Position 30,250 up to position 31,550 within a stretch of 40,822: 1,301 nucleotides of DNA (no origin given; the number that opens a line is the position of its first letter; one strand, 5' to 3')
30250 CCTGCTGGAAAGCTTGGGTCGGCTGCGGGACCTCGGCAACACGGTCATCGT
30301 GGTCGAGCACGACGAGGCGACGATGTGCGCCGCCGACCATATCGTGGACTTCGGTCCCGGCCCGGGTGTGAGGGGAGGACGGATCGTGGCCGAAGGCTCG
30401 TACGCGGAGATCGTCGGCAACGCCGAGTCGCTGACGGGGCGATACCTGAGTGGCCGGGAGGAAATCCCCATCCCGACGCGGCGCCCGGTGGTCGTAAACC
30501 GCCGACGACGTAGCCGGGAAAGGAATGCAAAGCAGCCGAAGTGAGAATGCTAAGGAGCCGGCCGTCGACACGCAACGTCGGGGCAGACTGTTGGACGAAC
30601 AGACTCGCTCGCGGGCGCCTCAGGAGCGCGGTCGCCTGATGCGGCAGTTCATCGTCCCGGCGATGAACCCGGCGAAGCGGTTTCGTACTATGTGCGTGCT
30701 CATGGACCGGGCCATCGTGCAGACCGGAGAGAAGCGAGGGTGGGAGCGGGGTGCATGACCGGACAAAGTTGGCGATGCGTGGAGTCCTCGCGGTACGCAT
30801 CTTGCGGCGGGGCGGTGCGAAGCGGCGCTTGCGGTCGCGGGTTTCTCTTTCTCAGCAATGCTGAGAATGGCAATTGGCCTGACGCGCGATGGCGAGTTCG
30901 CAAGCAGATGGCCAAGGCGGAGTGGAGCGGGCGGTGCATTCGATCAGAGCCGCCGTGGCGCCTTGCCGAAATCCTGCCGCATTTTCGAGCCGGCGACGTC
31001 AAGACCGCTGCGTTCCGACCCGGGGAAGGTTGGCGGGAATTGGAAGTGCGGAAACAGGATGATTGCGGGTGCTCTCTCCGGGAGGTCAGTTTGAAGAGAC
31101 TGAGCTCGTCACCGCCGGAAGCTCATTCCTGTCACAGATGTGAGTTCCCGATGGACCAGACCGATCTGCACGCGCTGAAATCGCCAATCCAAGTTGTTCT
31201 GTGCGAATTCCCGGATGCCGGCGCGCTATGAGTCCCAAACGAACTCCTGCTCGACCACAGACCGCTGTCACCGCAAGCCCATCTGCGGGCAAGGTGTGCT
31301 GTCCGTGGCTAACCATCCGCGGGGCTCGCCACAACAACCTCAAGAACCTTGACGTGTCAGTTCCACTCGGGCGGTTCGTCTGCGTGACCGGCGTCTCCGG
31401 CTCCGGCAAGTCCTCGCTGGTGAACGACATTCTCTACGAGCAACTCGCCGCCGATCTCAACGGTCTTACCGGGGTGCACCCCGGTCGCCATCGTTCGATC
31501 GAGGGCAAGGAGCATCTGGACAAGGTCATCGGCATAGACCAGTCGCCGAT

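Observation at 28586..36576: Unusual UvrA-module array: UvrA module I alone, a ~680-bp spacer, then module II fused in-frame to a second complete UvrA and an unknown C-terminal domain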

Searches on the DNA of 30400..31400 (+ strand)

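Call 36: search_rna_families(source=window, start=30400, end=31400, threshold=evalue, max_evalue=1)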
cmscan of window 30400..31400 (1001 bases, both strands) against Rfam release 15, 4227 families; matches with E-value up to 1: 0.
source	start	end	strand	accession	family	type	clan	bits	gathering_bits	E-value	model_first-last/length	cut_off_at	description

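Call 78: search_dna_similar(query=window:30545-31227:+, collection=plasmids, mode=distant, max_rows=5)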
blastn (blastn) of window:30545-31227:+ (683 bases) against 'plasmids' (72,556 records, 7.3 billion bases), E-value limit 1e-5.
No match.

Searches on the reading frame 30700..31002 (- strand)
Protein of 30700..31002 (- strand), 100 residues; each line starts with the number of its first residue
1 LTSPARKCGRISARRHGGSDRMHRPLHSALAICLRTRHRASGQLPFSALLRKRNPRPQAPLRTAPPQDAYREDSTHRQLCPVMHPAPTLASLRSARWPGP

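Call 6: search_protein_families(library=pfam, proteins=[window:30700-31002:-], max_evalue=0.01)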
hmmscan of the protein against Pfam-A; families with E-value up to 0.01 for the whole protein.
window:30700-31002:- (100 aa): 0 families
